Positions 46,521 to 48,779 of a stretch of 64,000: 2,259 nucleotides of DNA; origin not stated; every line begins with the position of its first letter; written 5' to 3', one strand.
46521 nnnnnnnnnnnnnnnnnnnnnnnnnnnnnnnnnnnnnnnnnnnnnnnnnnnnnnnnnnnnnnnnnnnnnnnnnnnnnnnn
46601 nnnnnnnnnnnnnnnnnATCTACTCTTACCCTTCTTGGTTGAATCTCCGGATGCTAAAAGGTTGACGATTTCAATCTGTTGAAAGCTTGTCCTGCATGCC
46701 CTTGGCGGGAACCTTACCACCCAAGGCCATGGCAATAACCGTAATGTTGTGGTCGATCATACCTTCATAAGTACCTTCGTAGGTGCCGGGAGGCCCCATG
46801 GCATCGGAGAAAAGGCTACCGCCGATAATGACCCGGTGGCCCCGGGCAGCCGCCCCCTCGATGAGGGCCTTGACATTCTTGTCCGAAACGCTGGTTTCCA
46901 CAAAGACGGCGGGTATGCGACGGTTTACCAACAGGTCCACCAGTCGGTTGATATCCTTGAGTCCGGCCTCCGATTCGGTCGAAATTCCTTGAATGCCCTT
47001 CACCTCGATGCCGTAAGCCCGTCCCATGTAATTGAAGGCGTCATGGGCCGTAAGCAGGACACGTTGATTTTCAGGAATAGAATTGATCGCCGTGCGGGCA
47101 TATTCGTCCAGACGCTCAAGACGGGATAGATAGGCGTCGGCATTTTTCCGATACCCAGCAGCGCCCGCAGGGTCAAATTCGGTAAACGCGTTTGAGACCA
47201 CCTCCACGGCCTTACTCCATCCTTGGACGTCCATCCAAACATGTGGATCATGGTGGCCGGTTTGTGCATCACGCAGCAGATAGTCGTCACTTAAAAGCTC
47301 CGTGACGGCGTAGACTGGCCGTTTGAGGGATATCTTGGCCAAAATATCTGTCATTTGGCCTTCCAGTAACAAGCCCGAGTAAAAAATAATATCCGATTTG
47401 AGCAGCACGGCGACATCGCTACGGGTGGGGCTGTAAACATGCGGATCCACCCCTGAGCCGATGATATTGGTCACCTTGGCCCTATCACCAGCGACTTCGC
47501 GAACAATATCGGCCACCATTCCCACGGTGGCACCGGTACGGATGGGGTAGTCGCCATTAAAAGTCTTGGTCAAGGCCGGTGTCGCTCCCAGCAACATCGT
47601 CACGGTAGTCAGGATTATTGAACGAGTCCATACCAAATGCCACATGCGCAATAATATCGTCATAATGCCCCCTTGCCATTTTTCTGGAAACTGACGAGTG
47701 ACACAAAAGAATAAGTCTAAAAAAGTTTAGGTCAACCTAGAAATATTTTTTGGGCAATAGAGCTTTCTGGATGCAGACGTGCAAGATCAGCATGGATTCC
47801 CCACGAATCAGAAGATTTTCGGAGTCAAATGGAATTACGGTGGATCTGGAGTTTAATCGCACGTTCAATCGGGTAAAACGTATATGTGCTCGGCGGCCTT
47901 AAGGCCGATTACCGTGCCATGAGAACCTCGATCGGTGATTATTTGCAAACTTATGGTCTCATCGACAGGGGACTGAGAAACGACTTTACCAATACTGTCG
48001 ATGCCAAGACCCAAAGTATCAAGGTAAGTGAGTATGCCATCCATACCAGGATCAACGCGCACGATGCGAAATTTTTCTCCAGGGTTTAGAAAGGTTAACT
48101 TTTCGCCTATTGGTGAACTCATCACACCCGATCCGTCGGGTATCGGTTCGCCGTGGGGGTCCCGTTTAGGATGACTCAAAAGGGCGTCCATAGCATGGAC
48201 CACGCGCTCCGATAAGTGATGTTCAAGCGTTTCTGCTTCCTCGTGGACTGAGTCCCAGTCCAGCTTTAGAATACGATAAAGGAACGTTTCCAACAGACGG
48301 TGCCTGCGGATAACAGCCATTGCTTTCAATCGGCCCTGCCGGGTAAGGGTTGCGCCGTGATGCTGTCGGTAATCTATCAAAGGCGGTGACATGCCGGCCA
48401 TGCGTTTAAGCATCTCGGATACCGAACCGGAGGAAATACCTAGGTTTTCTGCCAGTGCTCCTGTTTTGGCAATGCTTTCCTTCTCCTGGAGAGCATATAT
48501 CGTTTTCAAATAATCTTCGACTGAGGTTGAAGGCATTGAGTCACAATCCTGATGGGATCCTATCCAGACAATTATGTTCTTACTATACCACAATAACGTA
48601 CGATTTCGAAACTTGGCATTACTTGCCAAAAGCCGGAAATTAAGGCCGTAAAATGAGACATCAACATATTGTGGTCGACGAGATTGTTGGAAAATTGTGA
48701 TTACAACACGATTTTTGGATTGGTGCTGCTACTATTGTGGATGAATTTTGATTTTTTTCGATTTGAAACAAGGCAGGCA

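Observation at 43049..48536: Metal importer in which both permeases are fused to DtxR-like repressor domains, plus a third stand-alone DtxR/MntR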

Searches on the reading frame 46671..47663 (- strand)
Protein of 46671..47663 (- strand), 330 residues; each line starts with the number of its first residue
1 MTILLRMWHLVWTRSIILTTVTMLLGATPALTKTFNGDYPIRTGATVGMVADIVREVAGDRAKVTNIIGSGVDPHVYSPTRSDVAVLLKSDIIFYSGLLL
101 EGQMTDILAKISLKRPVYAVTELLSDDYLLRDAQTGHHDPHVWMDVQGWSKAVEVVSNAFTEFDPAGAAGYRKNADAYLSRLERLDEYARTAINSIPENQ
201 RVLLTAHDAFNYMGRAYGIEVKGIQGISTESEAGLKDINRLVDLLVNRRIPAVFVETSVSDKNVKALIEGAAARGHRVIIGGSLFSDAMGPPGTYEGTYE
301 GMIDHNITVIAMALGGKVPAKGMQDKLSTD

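Call 3: search_protein_families(library=pfam, proteins=[window:46671-47663:-], max_evalue=0.01)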
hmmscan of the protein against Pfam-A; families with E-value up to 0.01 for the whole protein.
window:46671-47663:- (330 aa): 1 family
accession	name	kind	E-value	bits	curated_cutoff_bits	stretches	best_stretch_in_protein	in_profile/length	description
PF01297.22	ZnuA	-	2.6e-75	253.7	29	1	45-312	3-262/263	Zinc-uptake complex component A periplasmic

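Call 4: search_protein_families(library=ncbifam, proteins=[window:46671-47663:-], max_evalue=0.01)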
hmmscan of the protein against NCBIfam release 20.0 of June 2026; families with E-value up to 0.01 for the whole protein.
window:46671-47663:- (330 aa): 8 families
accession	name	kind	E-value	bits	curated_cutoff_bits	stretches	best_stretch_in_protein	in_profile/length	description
NF040870.1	AztC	equivalog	1.7e-54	185.1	350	1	45-314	3-277/277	zinc ABC transporter substrate-binding protein AztC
TIGR03772.1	anch_rpt_subst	equivalog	1.4e-50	172.4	350.45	2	135-278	313-455/486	anchored repeat ABC transporter, substrate-binding protein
NF053842.1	MnTportMntCDein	equivalog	2.9e-49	167.8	400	1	40-311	5-279/281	manganese ABC transporter substrate-binding protein MntC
NF053703.1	Mn_SBP_EfaA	exception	2.1e-47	161.8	485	1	38-312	33-307/310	Mn/Fe ABC transporter substrate-binding lipoprotein EfaA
NF040928.1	ABC_lipo_SloC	subfamily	2.4e-44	151.7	525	1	21-314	8-302/304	metal ABC transporter substrate-binding lipoprotein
NF047355.1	ABC_bind_Mn_Staph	exception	1e-39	136.6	500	1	32-311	24-305/309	manganese ABC transporter substrate-binding lipoprotein MntC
NF033605.1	Zn_bnd_ABC_AdcA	exception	1.9e-20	73.3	700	1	17-321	11-329/517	zinc ABC transporter substrate-binding lipoprotein AdcA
NF007091.2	PRK09545.1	equivalog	1.5e-10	40.7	268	1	133-273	144-282/318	zinc ABC transporter substrate-binding protein ZnuA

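Call 80: search_solved_structures(query=window:46674-47663:-, max_evalue=1e-20, show_alignments=2)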
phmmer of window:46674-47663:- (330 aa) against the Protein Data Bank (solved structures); distinct sequences matched with E-value up to 1e-20: 29.
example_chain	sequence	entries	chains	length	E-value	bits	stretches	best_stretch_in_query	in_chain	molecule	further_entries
1toa_A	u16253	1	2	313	1.8e-72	247.5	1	44-314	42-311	PROTEIN (PERIPLASMIC BINDING PROTEIN TROA)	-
1k0f_A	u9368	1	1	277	1.9e-72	247.5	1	45-314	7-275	Periplasmic zinc-binding protein troA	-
5kzj_A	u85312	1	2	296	1.7e-42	149.1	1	40-315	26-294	Periplasmic solute binding protein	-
3mfq_A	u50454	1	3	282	1.9e-41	145.6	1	40-310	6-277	High-affinity zinc uptake system protein znuA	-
5w56_A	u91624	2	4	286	6.7e-40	140.6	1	40-315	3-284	Periplasmic solute binding protein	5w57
4utp_A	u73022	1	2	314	7.5e-39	137.1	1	22-314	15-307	MANGANESE ABC TRANSPORTER SUBSTRATE-BINDING LIPOPROTEIN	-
5hx7_A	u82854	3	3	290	2.1e-38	135.6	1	40-310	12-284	Manganese-binding lipoprotein MntA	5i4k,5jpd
1psz_A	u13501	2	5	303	4.4e-38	134.6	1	39-314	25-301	PROTEIN (SURFACE ANTIGEN PSAA) | MANGANESE ABC TRANSPORTER SUBSTRATE-BINDING LIPOPROTEIN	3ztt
4uto_A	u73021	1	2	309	4.8e-38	134.5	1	22-314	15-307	MANGANESE ABC TRANSPORTER SUBSTRATE-BINDING LIPOPROTEIN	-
3zk8_A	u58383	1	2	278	9.4e-38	133.5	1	42-314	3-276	MANGANESE ABC TRANSPORTER SUBSTRATE-BINDING LIPOPROTEIN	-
3zk7_A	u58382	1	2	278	9.4e-38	133.5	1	42-314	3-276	MANGANESE ABC TRANSPORTER SUBSTRATE-BINDING LIPOPROTEIN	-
3zk9_A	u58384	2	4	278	4.6e-37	131.2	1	42-314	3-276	MANGANESE ABC TRANSPORTER SUBSTRATE-BINDING LIPOPROTEIN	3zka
8svc_A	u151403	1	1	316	2e-35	125.9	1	23-314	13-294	Metal ABC transporter substrate-binding protein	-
4irm_A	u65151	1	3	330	1.4e-34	123.1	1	45-311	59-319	Mn transporter; MntC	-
8yj8_A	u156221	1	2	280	1.7e-34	122.8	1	42-312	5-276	Iron ABC transporter substrate-binding lipoprotein MtsA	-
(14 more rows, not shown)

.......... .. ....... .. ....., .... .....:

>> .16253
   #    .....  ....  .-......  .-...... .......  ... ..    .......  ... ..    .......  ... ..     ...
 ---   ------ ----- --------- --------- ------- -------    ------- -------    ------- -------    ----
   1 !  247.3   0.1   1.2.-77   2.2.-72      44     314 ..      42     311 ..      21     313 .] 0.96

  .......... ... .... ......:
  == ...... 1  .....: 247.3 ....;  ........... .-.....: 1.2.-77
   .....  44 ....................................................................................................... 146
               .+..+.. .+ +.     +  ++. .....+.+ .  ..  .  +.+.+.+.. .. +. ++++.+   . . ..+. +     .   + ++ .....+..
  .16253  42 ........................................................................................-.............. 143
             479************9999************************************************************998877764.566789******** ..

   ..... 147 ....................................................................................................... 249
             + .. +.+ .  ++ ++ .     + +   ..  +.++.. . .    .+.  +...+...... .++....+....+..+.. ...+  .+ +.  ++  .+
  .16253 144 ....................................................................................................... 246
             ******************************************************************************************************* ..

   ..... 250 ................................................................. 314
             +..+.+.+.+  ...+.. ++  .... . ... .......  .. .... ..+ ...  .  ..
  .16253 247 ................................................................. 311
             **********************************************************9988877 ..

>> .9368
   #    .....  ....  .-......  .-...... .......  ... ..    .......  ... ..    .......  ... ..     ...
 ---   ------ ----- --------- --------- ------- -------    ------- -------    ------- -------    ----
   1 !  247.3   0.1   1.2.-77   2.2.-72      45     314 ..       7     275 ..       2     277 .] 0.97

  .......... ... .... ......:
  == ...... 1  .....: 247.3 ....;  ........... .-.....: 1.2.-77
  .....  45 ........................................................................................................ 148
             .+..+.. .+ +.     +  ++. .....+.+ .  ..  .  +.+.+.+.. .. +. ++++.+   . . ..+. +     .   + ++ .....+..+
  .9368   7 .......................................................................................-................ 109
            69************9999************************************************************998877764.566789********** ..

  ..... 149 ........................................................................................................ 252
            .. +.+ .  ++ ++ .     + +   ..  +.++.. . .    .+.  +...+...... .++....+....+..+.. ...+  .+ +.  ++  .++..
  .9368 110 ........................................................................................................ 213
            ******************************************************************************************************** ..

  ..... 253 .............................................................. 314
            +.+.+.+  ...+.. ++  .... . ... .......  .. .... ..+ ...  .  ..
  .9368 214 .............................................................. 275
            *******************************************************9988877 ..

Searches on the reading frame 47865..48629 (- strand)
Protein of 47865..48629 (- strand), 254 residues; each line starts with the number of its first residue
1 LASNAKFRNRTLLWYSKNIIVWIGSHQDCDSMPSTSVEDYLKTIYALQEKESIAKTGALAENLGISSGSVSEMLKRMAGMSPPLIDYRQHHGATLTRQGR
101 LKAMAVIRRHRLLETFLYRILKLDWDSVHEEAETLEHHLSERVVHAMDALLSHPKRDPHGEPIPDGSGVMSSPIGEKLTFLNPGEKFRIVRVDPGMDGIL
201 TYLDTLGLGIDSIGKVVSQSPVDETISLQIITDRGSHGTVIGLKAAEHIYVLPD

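Call 3: search_protein_families(library=pfam, proteins=[window:47865-48629:-], max_evalue=0.01)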
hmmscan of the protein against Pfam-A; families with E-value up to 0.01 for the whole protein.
window:47865-48629:- (254 aa): 5 families
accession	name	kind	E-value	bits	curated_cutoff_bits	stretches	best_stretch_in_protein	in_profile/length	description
PF02742.21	Fe_dep_repr_C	-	7.8e-30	103.1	27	1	96-165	1-70/70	Iron dependent repressor, metal binding and dimerisation domain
PF01325.25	Fe_dep_repress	-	6.8e-15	55.5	26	1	34-80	3-49/60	Iron dependent repressor, N-terminal DNA binding domain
PF04023.20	FeoA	-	2.2e-08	34.5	23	1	177-251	2-72/74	FeoA domain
PF22167.2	PH0730-like_N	-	0.0045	17.5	30.2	1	37-99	2-58/60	PH0730-like, N-terminal domain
PF13412.12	HTH_24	-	0.0094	15.9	21.9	0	46-77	11-41/48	Winged helix-turn-helix DNA-binding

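Call 4: search_protein_families(library=ncbifam, proteins=[window:47865-48629:-], max_evalue=0.01)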
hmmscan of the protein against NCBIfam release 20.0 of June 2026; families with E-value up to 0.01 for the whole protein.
window:47865-48629:- (254 aa): 4 families
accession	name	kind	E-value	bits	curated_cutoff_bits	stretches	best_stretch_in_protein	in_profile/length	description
NF047407.1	TransRegMntRTherm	equivalog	1.3e-37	129.6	350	1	36-209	9-187/227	manganese-dependent transcriptional regulator MntR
NF053665.1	TransRegDtxRActin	equivalog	1.6e-23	83.4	290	1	37-165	8-134/233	iron-dependent transcriptional repressor DtxR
NF003025.0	PRK03902.1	equivalog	1.8e-19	70.2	138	1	32-156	1-122/142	transcriptional regulator MntR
NF008273.0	PRK11050.1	equivalog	1.9e-18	66.6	153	1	36-153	37-151/156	manganese-binding transcriptional regulator MntR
